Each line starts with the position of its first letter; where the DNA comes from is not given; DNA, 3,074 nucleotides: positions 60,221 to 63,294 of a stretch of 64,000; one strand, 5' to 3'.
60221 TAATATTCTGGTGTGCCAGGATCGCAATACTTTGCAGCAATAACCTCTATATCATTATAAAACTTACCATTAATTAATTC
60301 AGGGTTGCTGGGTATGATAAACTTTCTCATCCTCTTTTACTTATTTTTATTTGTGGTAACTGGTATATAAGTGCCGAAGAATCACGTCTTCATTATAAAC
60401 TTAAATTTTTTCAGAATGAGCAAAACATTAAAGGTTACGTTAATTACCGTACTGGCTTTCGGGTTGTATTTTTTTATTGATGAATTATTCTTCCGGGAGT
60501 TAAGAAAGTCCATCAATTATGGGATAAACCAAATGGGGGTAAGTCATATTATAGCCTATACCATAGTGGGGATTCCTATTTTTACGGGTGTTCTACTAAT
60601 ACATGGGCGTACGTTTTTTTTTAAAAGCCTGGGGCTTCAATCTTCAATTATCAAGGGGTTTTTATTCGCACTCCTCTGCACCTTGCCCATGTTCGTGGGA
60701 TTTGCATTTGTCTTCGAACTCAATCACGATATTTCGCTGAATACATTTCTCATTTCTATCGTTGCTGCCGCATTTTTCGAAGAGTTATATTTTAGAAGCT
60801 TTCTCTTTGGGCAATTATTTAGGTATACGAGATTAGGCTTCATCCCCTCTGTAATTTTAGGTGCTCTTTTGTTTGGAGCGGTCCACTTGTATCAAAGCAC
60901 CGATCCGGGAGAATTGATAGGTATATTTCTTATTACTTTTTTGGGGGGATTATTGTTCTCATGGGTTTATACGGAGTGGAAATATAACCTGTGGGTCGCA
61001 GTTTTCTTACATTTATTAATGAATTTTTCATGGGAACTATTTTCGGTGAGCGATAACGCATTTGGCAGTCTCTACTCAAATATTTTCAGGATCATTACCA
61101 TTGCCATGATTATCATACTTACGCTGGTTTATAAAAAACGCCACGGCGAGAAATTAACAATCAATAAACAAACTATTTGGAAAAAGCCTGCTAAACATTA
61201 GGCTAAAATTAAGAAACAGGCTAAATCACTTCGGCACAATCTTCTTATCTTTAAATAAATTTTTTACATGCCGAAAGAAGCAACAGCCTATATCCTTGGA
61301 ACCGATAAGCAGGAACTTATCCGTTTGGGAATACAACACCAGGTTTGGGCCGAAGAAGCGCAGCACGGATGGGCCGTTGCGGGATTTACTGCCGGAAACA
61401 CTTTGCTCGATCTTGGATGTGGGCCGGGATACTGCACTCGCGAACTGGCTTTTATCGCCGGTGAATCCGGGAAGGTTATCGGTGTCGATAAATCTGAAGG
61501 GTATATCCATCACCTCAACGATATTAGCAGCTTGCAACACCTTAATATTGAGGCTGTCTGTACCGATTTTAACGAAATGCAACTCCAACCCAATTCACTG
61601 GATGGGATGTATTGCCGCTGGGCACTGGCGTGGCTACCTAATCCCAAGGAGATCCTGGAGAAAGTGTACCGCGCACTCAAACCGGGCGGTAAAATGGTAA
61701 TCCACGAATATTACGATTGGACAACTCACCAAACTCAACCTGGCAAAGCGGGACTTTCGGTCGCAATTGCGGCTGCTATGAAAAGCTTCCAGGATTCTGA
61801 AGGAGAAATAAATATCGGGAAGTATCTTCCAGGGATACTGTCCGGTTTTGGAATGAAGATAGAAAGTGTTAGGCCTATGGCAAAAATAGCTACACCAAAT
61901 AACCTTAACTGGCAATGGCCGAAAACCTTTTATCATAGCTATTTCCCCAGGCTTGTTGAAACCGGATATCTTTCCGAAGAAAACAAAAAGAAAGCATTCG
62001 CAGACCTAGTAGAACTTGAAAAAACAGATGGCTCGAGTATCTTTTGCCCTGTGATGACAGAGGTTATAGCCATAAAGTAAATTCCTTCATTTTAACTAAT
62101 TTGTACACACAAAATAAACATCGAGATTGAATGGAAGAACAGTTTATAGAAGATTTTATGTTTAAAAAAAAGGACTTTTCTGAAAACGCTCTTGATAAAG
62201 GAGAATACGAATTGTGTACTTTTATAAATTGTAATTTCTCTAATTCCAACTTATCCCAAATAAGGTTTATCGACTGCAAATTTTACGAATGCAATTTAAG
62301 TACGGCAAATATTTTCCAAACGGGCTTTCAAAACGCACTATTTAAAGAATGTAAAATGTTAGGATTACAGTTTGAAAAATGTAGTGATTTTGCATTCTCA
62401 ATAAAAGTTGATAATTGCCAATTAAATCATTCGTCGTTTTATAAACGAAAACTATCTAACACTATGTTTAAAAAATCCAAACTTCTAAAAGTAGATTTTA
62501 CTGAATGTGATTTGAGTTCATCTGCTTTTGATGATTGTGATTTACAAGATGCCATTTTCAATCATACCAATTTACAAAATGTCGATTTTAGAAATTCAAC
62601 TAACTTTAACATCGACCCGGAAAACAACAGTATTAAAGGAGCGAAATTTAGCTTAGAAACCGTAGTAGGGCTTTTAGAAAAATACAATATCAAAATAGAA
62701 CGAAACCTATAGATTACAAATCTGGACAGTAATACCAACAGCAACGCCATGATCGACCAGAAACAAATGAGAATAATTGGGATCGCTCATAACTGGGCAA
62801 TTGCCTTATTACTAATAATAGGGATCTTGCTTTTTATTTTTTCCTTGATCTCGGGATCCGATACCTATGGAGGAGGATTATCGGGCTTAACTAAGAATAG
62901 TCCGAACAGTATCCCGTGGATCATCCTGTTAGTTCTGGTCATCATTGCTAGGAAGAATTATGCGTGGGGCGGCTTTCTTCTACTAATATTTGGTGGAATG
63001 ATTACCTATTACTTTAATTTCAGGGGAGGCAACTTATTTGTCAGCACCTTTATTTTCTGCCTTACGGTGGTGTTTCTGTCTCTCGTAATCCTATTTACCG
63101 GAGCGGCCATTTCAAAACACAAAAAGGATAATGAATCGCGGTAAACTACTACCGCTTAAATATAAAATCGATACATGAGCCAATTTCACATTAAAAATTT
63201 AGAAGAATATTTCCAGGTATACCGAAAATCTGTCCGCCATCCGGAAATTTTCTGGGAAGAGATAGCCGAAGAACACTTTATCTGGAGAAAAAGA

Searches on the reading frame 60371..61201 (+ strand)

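Call 8: search_protein_families(library=pfam, proteins=[window:60371-61201:+], max_evalue=0.01)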
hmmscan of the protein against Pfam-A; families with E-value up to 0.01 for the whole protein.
window:60371-61201:+ (276 aa): 1 family
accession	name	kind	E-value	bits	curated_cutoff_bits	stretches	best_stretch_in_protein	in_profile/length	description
PF02517.21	Rce1-like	-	8e-17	61.8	22.4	1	125-219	7-92/93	Type II CAAX prenyl endopeptidase Rce1-like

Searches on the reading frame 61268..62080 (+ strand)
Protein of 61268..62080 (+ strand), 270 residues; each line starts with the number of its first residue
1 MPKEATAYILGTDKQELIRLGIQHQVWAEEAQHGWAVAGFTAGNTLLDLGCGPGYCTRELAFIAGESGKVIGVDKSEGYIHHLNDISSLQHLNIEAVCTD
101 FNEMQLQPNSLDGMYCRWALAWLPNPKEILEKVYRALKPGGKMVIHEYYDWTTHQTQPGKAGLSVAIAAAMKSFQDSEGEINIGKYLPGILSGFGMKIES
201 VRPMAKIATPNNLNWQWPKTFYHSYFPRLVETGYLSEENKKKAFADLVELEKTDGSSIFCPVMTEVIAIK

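Call 8: search_protein_families(library=pfam, proteins=[window:61268-62080:+], max_evalue=0.01)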
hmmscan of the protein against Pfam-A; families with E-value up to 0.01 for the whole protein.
window:61268-62080:+ (270 aa): 15 families
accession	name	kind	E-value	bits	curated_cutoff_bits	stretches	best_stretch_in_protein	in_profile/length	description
PF08241.18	Methyltransf_11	-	5.2e-18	65.9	21.2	1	47-145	1-95/95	Methyltransferase domain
PF13649.12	Methyltransf_25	-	6.8e-18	65.6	27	1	47-141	2-97/97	Methyltransferase domain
PF13847.12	Methyltransf_31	-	7.5e-18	65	27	1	42-153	3-114/145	Methyltransferase domain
PF01209.24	Ubie_methyltran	-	1.4e-12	47.9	20.1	1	18-149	27-155/233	ubiE/COQ5 methyltransferase family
PF08242.18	Methyltransf_12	-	1.2e-11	45.6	30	1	47-142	1-97/98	Methyltransferase domain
PF13489.12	Methyltransf_23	-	6.6e-11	42.6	27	1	41-148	21-119/164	Methyltransferase domain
PF01135.25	PCMT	-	5e-06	26.9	20.3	1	41-145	72-171/210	Protein-L-isoaspartate(D-aspartate) O-methyltransferase (PCMT)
PF03848.20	TehB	-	0.00016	21.6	20.4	1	45-123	33-108/193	Tellurite resistance protein TehB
PF01728.25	FtsJ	-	0.00023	21.6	24.1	1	40-96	19-77/181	FtsJ-like methyltransferase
PF08003.17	Methyltransf_9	-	0.0003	20.3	23.8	1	43-146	116-218/315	Protein of unknown function (DUF1698)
PF02390.23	Methyltransf_4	-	0.0018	18.2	24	1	45-143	4-113/173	Putative methyltransferase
PF13679.12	Methyltransf_32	-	0.0051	17.2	27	1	43-92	26-78/143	Methyltransferase domain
PF20922.3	Anamorsin_N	-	0.0064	16.6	27.1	1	126-155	68-97/163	Anamorsin, N-terminal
PF02353.26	CMAS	-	0.0078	16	27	0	37-156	57-175/273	Mycolic acid cyclopropane synthetase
PF01189.24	Methyltr_RsmB-F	-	0.008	16.3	27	0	43-105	9-72/199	16S rRNA methyltransferase RsmB/F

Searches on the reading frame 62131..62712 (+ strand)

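Call 8: search_protein_families(library=pfam, proteins=[window:62131-62712:+], max_evalue=0.01)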
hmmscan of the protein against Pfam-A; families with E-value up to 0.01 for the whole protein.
window:62131-62712:+ (193 aa): 5 families
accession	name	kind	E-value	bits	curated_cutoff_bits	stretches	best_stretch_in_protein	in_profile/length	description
PF13599.13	Pentapeptide_4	-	8.7e-22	77.4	38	2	95-157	10-72/78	Pentapeptide repeat region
PF00805.28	Pentapeptide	-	2.2e-16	59.5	20.2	2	122-156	2-36/40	Pentapeptide repeats (8 copies)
PF13576.12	Pentapeptide_3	-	4.3e-12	46.5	27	2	113-157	1-48/48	Pentapeptide repeats (9 copies)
PF23894.2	LD_SV2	-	4.9e-07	30.4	29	2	6-55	42-91/92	SV2A/B/C luminal domain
PF25296.1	Decapeptide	-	0.0019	18.5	45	0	98-154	17-73/74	Decapeptide repeat region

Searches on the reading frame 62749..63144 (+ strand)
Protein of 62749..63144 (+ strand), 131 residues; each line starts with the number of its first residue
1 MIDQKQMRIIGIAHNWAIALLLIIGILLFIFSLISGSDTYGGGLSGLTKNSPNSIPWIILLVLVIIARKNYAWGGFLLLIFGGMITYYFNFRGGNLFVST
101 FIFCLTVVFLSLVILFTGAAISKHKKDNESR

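Call 8: search_protein_families(library=pfam, proteins=[window:62749-63144:+], max_evalue=0.01)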
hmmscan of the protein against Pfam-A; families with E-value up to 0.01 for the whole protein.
window:62749-63144:+ (131 aa): 1 family
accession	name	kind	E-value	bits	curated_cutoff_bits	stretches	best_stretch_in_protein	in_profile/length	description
PF24709.1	DUF7670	-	4.5e-06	27.4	29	1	16-117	10-109/118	Domain of unknown function (DUF7670)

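Call 64: find_encoding_contigs(protein=window:62749-63144:+, flank=10000, max_places=1)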
Protein window:62749-63144:+ (131 aa): 22 contigs read that carry it; 1 place shown.
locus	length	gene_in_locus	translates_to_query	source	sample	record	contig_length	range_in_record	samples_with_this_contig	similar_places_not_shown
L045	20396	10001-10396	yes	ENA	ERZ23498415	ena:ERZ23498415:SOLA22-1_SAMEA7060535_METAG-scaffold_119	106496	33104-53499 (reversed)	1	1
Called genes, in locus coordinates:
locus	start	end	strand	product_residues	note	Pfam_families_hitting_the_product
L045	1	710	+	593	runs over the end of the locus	PF05954:Phage_GPD (weak), PF04717:Phage_base_V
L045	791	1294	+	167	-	PF19268:CIS_TMP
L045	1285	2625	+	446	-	PF00004:AAA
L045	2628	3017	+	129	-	PF14107:DUF4280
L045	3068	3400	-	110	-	PF00436:SSB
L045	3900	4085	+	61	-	-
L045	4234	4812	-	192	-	PF01936:NYN (weak)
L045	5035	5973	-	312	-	PF12760:Zn_ribbon_IS1595, PF12762:DDE_Tnp_IS1595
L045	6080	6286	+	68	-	-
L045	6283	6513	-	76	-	-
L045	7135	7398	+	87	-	-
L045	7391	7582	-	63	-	-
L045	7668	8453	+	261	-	PF02517:Rce1-like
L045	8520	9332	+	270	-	PF01209:Ubie_methyltran, PF13489:Methyltransf_23, PF01135:PCMT (weak), PF13847:Methyltransf_31, PF08241:Methyltransf_11, PF08242:Methyltransf_12, PF13649:Methyltransf_25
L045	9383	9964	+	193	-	-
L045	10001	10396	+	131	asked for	PF24709:DUF7670 (weak)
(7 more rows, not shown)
